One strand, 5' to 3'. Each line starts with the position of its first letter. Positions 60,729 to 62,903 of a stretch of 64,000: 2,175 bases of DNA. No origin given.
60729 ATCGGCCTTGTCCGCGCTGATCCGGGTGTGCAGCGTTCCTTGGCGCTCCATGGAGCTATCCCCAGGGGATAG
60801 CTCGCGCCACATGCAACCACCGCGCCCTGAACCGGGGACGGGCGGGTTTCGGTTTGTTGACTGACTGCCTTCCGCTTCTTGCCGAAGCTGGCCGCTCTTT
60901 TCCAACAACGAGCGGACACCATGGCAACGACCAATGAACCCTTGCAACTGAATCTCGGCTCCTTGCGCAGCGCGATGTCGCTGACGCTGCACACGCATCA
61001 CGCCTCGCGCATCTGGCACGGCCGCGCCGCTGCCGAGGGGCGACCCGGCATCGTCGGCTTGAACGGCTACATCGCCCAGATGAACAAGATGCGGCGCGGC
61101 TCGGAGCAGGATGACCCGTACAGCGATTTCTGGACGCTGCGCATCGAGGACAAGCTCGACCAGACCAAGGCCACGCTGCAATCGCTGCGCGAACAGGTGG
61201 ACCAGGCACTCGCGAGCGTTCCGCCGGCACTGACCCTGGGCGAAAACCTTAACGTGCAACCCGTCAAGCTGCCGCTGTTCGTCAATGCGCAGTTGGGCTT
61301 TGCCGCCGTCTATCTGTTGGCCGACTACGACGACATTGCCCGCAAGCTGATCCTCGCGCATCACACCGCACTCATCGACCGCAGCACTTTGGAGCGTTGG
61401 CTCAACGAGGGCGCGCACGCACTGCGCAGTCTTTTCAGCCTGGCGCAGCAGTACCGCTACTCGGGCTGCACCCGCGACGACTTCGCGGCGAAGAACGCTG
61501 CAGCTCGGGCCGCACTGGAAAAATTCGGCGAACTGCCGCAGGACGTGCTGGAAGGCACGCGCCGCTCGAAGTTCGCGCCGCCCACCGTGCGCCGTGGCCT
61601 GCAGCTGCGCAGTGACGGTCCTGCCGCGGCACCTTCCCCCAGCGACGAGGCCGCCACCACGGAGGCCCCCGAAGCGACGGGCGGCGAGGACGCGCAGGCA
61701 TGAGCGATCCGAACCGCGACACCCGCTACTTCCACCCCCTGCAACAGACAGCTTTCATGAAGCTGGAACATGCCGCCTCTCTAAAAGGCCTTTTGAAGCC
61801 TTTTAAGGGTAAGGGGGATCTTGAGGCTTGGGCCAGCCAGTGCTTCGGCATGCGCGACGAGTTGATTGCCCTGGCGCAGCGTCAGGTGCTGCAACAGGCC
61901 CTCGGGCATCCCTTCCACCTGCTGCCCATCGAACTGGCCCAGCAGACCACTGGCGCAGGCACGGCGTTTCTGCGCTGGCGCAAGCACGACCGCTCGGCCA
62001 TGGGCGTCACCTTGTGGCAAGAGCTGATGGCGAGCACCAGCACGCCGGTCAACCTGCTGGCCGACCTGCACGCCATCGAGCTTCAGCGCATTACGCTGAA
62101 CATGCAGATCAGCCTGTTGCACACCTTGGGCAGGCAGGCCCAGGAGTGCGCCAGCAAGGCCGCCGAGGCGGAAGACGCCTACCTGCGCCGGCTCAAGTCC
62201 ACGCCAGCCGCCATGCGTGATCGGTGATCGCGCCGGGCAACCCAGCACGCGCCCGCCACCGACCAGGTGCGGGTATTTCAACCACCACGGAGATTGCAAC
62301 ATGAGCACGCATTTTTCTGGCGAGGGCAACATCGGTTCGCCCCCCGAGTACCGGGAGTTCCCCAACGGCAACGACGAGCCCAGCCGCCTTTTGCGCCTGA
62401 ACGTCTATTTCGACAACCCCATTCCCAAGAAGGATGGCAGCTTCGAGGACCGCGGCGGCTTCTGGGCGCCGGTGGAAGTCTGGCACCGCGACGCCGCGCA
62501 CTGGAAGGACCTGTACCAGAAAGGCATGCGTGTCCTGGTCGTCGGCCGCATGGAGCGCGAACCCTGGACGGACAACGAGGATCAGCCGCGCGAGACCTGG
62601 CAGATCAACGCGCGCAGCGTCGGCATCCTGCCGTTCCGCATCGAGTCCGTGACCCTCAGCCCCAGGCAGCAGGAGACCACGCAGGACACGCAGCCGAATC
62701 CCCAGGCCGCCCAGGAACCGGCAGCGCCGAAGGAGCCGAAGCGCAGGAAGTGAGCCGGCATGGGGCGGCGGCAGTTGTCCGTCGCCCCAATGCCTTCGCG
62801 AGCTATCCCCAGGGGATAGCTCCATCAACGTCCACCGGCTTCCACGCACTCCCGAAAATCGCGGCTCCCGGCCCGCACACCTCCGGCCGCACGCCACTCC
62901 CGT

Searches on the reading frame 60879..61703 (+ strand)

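Call 7: search_protein_families(library=ncbifam, proteins=[window:60879-61703:+])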
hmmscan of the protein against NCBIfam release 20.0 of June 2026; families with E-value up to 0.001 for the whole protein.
window:60879-61703:+ (274 aa): 1 family
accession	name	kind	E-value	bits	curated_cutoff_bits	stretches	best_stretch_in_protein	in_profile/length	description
TIGR03761.1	ICE_PFL4669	equivalog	3.8e-86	288.1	110.7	1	27-238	1-214/216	PFL_4669 family integrating conjugative element protein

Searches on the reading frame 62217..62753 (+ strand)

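Call 7: search_protein_families(library=ncbifam, proteins=[window:62217-62753:+])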
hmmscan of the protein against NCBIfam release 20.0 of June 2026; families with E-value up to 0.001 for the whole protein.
window:62217-62753:+ (178 aa): 7 families
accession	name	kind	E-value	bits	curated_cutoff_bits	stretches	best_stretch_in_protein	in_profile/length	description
NF006039.0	PRK08182.1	subfamily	5.5e-77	256.9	70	1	29-177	1-149/150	single-stranded DNA-binding protein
TIGR00621.2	ssb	subfamily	6.1e-12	46.2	53.95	1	37-168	11-138/165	single-stranded DNA-binding protein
NF005851.0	PRK07772.1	subfamily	2.5e-07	31.1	194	1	37-156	11-128/191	single-stranded DNA-binding protein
NF004948.0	PRK06293.1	equivalog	9.5e-06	25.6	156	1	81-164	42-125/161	single-stranded DNA-binding protein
NF006297.0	PRK08486.1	equivalog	7e-05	23.1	212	1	72-161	40-128/182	single-stranded DNA-binding protein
NF004512.0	PRK05853.1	equivalog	0.00024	21.1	215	1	71-167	39-138/168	hypothetical protein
NF006533.0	PRK09010.1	subfamily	0.00086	19.3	260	0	37-168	13-141/177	single-stranded DNA-binding protein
